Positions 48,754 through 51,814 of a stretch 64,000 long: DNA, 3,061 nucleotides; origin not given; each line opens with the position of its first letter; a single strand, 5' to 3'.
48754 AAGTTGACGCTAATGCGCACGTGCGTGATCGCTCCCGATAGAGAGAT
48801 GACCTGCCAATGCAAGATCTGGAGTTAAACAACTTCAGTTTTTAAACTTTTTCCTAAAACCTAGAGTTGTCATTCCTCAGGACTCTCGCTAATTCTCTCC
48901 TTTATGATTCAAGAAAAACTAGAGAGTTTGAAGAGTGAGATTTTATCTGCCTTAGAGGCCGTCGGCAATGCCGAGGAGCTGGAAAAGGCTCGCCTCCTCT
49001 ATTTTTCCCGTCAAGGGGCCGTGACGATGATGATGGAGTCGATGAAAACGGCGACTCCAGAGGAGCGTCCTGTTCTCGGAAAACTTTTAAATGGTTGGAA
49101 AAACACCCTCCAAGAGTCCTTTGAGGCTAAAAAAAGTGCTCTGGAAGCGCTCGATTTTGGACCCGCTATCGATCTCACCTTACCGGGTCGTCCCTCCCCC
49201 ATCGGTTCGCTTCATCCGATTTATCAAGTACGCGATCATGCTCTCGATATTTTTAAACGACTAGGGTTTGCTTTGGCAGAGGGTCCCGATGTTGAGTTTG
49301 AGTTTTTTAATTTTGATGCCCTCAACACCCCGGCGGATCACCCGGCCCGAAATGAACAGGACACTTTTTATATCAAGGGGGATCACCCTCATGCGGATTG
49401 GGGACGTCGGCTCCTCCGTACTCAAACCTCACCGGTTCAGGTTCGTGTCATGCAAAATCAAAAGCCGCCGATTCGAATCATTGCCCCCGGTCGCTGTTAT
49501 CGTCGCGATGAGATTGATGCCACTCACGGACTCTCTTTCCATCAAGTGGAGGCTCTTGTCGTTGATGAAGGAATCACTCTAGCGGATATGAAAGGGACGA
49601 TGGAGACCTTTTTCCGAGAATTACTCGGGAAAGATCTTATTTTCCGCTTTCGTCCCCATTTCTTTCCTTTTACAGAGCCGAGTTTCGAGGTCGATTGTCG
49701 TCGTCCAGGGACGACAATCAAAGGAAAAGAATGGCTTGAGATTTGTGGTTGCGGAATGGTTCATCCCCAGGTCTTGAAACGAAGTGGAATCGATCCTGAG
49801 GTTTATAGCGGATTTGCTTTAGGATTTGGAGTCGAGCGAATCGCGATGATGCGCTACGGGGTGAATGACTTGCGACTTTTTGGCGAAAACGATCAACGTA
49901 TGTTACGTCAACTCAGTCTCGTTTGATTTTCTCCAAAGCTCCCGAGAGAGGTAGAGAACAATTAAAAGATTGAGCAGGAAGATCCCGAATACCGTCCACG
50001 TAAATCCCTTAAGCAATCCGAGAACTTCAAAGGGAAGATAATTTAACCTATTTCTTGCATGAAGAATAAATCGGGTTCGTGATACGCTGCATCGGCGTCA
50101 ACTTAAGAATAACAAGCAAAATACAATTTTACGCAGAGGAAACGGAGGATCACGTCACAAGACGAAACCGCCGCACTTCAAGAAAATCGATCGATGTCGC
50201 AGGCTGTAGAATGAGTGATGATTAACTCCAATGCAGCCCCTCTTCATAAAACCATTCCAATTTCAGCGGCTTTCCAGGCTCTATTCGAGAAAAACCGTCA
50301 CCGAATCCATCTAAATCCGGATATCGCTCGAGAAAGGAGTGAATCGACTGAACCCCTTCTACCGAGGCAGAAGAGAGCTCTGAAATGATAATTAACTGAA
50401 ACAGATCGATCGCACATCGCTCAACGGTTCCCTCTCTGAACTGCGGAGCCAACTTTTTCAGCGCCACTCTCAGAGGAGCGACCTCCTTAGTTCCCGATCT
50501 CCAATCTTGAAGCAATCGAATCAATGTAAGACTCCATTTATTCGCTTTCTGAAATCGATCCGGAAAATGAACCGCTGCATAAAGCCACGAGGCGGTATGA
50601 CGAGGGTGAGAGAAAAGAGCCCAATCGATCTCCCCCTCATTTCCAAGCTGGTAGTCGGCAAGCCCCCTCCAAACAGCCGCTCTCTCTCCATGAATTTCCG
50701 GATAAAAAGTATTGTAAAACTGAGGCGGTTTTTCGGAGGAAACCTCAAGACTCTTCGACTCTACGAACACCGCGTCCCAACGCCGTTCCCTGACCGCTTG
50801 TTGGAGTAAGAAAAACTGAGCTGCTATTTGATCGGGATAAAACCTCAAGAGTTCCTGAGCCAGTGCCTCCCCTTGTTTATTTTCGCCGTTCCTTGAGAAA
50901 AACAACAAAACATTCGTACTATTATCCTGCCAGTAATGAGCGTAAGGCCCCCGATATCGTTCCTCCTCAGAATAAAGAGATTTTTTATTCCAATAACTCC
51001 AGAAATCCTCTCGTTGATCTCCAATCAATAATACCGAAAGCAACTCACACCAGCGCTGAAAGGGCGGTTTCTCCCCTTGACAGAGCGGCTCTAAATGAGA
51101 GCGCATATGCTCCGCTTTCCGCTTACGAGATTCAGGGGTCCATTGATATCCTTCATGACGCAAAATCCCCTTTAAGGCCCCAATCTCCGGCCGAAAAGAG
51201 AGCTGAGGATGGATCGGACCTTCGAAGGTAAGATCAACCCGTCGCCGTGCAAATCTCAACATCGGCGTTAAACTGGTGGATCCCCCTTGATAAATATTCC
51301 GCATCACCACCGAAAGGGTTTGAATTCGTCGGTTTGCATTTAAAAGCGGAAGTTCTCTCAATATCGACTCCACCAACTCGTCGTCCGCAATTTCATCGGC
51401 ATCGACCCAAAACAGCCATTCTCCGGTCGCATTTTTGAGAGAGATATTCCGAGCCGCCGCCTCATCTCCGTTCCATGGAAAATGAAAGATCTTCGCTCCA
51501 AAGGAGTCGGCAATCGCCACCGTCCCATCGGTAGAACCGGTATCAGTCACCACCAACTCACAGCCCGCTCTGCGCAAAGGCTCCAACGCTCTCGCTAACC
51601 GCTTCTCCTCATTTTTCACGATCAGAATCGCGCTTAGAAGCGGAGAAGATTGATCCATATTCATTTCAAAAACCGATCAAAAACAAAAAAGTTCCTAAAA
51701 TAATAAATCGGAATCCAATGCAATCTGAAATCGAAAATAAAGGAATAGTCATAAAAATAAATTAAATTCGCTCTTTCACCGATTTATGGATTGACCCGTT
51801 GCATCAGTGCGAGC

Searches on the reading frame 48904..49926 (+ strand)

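Call 98: search_protein_families(library=pfam, proteins=[window:48904-49926:+], max_evalue=0.0001)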
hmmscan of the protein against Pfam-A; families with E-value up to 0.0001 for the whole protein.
window:48904-49926:+ (340 aa): 2 families
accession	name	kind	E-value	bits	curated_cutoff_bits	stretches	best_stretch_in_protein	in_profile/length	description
PF01409.25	tRNA-synt_2d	-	5.5e-96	321.2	19.8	1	89-336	2-245/246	tRNA synthetases class II core domain (F)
PF02912.23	Phe_tRNA-synt_N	-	1.6e-16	60.4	22.3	1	22-82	2-62/69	Aminoacyl tRNA synthetase class II, N-terminal domain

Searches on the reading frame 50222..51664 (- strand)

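Call 98: search_protein_families(library=pfam, proteins=[window:50222-51664:-], max_evalue=0.0001)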
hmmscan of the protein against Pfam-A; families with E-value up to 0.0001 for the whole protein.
window:50222-51664:- (480 aa): 1 family
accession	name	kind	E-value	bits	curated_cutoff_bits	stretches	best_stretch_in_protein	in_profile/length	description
PF00535.33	Glycos_transf_2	-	8e-22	78.4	23.3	1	11-105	1-103/168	Glycosyl transferase family 2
